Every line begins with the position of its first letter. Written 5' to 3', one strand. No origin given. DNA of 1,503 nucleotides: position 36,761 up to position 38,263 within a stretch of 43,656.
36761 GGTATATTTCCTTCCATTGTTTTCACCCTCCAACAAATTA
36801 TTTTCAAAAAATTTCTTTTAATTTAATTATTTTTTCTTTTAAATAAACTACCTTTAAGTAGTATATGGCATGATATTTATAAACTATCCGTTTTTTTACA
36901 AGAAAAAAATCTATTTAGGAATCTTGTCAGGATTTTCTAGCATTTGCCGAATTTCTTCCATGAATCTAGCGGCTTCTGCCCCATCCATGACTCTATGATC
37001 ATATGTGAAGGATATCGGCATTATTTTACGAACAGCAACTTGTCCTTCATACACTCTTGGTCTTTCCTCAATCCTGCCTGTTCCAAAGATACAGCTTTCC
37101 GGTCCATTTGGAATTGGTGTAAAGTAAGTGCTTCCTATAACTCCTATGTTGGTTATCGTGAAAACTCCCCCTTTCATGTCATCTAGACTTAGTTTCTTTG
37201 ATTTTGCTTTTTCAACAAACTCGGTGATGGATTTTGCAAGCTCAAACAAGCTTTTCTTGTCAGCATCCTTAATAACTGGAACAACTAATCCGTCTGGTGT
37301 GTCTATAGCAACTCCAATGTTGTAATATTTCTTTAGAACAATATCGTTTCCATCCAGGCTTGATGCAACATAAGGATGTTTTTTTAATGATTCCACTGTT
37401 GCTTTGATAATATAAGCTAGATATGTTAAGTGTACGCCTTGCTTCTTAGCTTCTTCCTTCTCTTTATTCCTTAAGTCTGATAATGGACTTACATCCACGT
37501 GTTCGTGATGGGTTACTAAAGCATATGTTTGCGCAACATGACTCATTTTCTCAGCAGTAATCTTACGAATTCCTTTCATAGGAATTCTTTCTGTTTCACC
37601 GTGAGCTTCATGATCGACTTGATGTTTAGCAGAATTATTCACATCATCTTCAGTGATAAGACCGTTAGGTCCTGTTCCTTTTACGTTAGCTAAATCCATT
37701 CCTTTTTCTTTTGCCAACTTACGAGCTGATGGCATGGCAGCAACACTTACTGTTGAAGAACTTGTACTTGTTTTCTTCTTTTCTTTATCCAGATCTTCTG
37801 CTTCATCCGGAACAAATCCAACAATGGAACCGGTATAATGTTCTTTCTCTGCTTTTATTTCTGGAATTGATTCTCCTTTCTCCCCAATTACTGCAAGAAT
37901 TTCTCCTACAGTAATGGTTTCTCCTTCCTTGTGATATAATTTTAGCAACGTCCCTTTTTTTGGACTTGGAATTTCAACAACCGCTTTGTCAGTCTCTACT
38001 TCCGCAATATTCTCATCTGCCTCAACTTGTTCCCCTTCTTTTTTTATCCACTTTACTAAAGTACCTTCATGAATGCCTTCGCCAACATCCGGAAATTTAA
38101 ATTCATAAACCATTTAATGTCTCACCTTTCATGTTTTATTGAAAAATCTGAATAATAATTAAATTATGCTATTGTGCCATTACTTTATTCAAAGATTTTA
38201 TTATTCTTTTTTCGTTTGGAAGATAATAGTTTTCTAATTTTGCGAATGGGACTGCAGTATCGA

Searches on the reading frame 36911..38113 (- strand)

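Call 67: search_protein_families(library=pfam, proteins=[window:36911-38113:-], max_evalue=0.001)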
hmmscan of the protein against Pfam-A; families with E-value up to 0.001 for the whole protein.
window:36911-38113:- (400 aa): 4 families
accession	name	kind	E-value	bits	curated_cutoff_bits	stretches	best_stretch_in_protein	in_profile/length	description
PF00198.28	2-oxoacid_dh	-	8.6e-85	284.3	23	1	172-398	2-230/232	2-oxoacid dehydrogenases acyltransferase (catalytic domain)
PF00364.28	Biotin_lipoyl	-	3.3e-23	81.7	22.1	1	4-76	2-73/73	Biotin-requiring enzyme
PF02817.22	E3_binding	-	1.8e-15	57.3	23.7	1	124-158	1-35/36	e3 binding domain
PF01597.25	GCV_H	-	0.00029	21.2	22.2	1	23-58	38-73/122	Glycine cleavage H-protein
